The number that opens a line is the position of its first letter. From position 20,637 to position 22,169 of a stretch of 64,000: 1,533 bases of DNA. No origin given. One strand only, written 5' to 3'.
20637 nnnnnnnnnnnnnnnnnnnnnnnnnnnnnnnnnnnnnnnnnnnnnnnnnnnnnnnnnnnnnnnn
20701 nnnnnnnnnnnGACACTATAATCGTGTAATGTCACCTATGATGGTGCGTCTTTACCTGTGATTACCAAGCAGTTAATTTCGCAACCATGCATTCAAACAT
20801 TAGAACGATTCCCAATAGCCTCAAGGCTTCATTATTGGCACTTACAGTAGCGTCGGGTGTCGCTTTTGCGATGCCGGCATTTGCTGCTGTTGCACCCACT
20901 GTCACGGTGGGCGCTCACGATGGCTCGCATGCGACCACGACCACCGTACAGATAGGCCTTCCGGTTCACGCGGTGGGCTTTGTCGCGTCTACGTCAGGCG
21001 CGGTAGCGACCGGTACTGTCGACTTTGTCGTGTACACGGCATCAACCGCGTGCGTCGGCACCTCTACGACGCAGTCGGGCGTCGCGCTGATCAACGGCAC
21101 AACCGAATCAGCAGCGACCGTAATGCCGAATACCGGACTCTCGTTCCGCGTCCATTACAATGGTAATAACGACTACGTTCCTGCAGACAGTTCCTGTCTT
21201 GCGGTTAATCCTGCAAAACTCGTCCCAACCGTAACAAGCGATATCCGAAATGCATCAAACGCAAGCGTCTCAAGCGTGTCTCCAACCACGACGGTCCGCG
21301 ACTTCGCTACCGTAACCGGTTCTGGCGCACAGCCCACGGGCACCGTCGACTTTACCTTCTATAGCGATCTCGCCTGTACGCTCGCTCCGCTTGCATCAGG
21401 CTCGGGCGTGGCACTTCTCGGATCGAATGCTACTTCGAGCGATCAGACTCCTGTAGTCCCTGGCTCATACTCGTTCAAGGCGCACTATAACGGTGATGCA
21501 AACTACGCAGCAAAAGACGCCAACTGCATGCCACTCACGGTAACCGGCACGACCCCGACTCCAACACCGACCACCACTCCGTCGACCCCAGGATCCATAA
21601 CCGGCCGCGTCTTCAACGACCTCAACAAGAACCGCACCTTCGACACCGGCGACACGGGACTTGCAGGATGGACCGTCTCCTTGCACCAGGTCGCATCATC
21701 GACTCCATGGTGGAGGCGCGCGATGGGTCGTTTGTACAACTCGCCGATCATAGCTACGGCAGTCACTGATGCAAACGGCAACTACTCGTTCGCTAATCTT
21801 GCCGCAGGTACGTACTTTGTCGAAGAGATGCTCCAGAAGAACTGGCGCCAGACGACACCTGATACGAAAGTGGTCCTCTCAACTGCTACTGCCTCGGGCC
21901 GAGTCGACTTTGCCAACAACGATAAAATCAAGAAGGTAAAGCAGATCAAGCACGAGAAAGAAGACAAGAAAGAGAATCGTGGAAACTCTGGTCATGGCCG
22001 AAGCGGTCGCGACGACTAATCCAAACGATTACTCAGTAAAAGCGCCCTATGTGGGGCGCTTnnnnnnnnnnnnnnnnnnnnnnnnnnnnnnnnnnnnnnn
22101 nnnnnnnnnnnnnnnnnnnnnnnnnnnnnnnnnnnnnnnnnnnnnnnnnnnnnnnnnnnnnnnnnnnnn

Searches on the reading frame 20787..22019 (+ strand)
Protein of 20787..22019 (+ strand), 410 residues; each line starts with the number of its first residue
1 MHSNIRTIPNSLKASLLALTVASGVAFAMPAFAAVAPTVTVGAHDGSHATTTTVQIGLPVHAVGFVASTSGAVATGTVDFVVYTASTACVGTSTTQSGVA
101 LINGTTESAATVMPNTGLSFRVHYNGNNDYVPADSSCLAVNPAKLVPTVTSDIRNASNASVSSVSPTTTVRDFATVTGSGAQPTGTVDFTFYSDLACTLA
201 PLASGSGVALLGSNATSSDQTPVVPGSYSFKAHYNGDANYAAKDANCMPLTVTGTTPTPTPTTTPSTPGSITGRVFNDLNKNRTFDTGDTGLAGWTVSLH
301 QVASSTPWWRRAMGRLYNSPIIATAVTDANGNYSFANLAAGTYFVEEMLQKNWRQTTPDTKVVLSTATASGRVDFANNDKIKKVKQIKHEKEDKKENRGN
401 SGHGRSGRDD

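Call 79: search_protein_families(library=pfam, proteins=[window:20787-22019:+], max_evalue=0.001)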
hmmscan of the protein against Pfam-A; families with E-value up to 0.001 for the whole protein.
window:20787-22019:+ (410 aa): 4 families
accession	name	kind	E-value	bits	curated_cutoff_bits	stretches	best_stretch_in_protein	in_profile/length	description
PF17210.9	SdrD_B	-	1.5e-10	41.7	29.7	1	270-360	2-77/112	SdrD B-like domain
PF16640.11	Big_3_5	-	2.4e-07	31.6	35.5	1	159-253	3-88/88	Bacterial Ig-like domain (group 3)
PF17802.7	SpaA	-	0.00011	22.7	23.1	1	317-366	31-78/91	Prealbumin-like fold domain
PF13620.12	CarboxypepD_reg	-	0.00054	20.7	32.3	1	321-346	28-53/82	Carboxypeptidase regulatory-like domain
